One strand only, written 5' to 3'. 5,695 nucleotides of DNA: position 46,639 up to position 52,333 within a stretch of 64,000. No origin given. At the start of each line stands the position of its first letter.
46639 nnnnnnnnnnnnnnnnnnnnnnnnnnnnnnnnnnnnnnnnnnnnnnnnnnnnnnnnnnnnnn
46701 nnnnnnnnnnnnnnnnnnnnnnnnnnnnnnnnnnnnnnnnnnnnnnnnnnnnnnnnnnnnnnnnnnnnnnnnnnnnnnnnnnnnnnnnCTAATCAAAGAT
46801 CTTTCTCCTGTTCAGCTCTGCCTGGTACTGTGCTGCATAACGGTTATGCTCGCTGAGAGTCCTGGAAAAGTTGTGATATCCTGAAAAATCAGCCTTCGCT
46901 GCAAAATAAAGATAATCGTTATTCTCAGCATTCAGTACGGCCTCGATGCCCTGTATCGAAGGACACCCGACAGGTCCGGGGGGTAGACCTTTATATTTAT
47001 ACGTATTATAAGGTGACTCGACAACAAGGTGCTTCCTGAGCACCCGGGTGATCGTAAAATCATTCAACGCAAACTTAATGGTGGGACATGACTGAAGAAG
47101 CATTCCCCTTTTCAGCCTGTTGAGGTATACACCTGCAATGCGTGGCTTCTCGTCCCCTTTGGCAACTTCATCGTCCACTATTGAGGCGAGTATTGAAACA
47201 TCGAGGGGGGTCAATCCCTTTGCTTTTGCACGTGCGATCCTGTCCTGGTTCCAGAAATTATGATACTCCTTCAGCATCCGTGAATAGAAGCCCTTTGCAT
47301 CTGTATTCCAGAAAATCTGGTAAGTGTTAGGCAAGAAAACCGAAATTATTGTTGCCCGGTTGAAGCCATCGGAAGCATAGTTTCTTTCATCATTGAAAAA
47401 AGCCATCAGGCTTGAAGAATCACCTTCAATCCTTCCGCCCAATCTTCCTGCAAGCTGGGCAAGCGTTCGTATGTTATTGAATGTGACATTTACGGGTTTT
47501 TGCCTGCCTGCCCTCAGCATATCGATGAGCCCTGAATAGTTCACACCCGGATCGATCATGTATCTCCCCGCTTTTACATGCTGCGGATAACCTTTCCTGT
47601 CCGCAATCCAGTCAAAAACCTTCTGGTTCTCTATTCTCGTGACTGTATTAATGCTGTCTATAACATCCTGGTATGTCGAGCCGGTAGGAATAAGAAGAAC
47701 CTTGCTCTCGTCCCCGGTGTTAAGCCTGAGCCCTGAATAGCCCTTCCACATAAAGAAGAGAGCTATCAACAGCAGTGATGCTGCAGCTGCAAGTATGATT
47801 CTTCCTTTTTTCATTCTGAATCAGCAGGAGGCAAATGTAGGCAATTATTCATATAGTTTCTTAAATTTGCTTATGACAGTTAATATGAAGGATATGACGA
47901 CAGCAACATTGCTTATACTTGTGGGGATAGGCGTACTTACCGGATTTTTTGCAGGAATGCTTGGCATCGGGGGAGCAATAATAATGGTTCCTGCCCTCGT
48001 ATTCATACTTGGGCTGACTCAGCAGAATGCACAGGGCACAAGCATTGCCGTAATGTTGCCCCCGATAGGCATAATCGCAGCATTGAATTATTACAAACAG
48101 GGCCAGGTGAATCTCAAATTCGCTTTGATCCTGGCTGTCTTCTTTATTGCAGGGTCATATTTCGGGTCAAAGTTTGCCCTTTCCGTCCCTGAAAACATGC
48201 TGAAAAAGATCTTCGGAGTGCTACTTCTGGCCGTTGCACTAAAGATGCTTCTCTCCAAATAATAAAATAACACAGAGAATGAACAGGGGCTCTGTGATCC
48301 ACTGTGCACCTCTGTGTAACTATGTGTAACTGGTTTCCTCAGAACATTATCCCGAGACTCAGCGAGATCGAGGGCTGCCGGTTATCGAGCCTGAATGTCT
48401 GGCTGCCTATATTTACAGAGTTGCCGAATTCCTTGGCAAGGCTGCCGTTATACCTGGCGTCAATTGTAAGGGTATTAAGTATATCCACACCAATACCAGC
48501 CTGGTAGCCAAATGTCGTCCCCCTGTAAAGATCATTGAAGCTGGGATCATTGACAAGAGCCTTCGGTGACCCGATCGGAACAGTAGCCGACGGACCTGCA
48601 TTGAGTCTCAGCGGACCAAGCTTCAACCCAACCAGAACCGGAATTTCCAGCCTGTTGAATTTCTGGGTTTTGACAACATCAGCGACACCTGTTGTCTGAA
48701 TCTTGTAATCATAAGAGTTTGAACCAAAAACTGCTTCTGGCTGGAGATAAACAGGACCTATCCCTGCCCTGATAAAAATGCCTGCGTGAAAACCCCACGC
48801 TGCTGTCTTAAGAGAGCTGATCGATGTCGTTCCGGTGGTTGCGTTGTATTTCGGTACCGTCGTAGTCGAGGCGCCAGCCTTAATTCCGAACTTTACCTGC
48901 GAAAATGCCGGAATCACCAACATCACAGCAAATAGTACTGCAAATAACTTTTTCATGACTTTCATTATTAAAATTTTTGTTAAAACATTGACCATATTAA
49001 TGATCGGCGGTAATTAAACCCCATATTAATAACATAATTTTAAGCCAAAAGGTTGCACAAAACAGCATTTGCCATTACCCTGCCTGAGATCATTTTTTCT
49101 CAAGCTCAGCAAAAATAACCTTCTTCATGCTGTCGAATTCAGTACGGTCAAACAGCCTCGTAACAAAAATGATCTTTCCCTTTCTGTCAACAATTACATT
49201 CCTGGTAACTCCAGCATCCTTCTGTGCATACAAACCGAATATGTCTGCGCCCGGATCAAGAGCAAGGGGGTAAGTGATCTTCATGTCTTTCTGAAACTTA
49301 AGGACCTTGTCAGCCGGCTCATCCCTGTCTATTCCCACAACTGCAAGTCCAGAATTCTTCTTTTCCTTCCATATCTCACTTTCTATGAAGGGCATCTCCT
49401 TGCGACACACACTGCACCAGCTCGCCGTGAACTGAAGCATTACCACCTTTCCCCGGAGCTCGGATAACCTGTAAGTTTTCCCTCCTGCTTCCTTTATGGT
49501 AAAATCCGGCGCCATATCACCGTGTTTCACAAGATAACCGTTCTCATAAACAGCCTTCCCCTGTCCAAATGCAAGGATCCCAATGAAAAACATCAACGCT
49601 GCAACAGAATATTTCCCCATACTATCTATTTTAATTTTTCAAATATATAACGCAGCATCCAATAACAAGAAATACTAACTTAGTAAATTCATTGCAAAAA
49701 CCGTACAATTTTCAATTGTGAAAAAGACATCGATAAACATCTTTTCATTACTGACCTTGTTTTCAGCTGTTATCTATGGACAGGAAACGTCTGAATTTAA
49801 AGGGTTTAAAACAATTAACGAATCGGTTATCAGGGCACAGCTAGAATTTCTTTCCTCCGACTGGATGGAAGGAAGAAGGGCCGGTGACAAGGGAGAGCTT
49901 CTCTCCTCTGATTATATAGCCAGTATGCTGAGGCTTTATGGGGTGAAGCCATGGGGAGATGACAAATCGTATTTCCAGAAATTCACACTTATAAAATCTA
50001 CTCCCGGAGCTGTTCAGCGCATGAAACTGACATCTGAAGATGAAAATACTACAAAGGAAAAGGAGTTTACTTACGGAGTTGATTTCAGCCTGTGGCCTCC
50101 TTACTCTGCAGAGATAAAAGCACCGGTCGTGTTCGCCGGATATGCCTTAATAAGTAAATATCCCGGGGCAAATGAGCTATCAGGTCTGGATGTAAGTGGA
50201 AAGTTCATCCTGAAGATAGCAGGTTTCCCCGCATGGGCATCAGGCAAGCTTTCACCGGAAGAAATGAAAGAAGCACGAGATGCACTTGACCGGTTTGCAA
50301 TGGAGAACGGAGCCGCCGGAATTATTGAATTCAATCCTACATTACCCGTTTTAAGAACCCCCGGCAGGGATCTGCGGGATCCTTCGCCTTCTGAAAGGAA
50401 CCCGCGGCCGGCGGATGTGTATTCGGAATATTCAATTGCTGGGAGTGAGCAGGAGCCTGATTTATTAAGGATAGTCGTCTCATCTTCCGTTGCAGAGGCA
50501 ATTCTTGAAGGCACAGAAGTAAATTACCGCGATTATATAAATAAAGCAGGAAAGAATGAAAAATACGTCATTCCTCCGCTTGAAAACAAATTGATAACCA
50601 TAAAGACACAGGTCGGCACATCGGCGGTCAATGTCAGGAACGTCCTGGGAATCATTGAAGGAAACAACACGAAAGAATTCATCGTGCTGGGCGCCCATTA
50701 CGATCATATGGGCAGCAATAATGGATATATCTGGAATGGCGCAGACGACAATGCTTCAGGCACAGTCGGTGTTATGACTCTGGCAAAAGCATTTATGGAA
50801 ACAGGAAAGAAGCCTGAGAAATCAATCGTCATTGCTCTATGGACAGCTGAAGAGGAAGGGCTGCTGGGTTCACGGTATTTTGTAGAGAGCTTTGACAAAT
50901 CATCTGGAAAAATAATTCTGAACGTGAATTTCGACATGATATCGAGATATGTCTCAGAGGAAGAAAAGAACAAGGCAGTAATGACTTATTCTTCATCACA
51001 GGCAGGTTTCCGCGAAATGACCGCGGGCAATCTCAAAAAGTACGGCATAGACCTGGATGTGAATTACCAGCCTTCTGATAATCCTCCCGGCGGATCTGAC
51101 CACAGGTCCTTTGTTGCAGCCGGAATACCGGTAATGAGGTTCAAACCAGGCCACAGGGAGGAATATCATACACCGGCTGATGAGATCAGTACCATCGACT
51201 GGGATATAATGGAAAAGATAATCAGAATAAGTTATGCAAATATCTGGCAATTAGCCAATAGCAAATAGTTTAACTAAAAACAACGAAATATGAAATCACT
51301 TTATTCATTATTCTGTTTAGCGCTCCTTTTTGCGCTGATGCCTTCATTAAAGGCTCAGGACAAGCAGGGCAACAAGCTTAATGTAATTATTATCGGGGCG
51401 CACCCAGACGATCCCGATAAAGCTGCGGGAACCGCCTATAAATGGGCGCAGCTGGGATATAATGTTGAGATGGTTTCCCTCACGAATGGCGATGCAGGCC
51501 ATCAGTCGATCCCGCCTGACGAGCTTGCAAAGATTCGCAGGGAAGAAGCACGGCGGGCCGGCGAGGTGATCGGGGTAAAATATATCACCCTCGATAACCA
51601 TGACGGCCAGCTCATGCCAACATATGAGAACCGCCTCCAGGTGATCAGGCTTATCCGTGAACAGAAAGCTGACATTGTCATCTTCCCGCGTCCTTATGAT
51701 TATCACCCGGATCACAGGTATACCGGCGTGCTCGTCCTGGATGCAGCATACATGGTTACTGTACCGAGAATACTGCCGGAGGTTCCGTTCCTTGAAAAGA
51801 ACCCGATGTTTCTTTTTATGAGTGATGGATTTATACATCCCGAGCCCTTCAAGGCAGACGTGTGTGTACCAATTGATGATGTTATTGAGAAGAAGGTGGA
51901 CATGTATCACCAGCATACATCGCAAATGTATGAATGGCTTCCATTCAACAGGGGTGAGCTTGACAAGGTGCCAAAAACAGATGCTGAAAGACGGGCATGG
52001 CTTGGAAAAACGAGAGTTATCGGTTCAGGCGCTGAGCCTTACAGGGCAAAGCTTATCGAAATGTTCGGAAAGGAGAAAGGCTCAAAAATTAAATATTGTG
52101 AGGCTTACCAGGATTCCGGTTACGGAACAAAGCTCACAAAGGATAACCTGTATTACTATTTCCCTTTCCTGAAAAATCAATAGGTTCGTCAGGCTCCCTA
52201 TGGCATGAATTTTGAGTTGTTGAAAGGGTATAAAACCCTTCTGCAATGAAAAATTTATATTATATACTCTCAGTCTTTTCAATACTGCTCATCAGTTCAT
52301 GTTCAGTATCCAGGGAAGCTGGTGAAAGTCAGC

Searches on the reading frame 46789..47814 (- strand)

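Call 56: search_protein_families(library=pfam, proteins=[window:46789-47814:-], max_evalue=0.00001)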
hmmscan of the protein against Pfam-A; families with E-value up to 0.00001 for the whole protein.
window:46789-47814:- (341 aa): 1 family
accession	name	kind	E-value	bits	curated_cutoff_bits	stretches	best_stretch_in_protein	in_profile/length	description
PF02618.21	YceG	-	2.4e-77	260.5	32.4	1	42-328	3-274/275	YceG-like family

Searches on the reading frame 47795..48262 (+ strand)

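Call 58: search_protein_families(library=pfam, proteins=[window:47795-48262:+], max_evalue=0.0001)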
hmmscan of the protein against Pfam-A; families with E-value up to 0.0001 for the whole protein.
window:47795-48262:+ (155 aa): 1 family
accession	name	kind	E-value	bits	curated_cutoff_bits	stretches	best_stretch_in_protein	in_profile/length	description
PF01925.25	TauE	-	2e-24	87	32.6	1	42-154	1-110/237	Sulfite exporter TauE/SafE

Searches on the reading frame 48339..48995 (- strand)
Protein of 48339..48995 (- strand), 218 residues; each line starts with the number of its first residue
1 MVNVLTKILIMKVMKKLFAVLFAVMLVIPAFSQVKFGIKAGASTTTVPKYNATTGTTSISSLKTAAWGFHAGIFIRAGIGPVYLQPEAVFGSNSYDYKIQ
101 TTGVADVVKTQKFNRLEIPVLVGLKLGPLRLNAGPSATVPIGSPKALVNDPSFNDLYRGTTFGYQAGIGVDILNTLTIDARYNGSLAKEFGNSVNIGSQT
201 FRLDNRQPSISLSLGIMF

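Call 58: search_protein_families(library=pfam, proteins=[window:48339-48995:-], max_evalue=0.0001)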
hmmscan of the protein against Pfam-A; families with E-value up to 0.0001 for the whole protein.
window:48339-48995:- (218 aa): 2 families
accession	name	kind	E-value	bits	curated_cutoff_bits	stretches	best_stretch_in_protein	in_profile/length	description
PF13568.12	OMP_b-brl_2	-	2.1e-09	38.2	27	1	34-190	9-174/175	Outer membrane protein beta-barrel domain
PF13505.12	OMP_b-brl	-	2.5e-09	38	28.7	1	18-201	1-167/175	Outer membrane protein beta-barrel domain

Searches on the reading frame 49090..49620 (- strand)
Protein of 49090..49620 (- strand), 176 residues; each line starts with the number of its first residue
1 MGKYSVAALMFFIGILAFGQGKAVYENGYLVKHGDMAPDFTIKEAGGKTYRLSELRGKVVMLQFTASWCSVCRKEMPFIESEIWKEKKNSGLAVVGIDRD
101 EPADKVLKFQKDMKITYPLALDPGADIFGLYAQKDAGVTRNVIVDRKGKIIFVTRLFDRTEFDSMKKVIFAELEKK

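Call 58: search_protein_families(library=pfam, proteins=[window:49090-49620:-], max_evalue=0.0001)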
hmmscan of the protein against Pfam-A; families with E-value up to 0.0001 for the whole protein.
window:49090-49620:- (176 aa): 4 families
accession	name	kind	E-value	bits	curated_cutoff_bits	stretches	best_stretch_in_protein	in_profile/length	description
PF00578.27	AhpC-TSA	-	3.6e-24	85.5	26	1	34-151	2-122/124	AhpC/TSA family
PF08534.16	Redoxin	-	2e-23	83.3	26.6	1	32-169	1-148/148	Redoxin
PF13905.12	Thioredoxin_8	-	3.3e-06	27.8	27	1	57-150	1-94/94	Thioredoxin-like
PF00085.26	Thioredoxin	-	6e-05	23.4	23.5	1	58-109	19-68/103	Thioredoxin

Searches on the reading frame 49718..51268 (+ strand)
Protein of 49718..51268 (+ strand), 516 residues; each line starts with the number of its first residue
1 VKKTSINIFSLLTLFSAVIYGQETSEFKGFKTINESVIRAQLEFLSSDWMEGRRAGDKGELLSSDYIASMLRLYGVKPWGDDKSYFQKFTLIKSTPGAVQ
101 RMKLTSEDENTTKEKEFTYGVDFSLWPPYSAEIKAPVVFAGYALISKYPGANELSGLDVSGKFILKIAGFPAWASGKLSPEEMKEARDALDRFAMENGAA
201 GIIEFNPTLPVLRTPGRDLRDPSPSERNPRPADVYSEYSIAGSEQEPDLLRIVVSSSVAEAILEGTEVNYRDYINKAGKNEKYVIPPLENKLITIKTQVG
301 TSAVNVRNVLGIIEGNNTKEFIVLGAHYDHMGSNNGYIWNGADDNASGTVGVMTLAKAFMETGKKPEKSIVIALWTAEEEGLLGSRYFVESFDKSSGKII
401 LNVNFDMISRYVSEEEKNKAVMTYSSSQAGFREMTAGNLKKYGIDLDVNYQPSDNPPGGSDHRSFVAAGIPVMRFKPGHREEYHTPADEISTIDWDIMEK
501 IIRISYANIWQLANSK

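Call 56: search_protein_families(library=pfam, proteins=[window:49718-51268:+], max_evalue=0.00001)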
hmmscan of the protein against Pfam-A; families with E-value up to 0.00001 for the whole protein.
window:49718-51268:+ (516 aa): 2 families
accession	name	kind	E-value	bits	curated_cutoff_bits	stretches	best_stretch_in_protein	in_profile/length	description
PF04389.22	Peptidase_M28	-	5.8e-45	153.8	21.3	1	308-505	1-189/193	Peptidase family M28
PF01546.33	Peptidase_M20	-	2.7e-09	37.7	24.6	1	340-504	31-199/206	Peptidase family M20/M25/M40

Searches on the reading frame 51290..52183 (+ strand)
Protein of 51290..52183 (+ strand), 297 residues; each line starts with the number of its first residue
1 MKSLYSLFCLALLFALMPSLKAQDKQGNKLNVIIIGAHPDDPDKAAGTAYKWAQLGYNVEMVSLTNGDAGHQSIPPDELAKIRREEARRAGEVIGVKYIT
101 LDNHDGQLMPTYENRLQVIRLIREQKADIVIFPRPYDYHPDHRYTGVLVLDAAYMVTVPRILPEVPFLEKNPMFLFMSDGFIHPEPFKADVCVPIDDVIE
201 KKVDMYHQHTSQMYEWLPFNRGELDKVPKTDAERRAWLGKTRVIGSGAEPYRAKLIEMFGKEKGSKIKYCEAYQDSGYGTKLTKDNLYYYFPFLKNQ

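Call 56: search_protein_families(library=pfam, proteins=[window:51290-52183:+], max_evalue=0.00001)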
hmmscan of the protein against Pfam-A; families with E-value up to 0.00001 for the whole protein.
window:51290-52183:+ (297 aa): 1 family
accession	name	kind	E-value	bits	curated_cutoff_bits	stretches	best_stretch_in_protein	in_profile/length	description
PF02585.22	PIG-L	-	6.1e-25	88.6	28.2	1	34-152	2-128/129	GlcNAc-PI de-N-acetylase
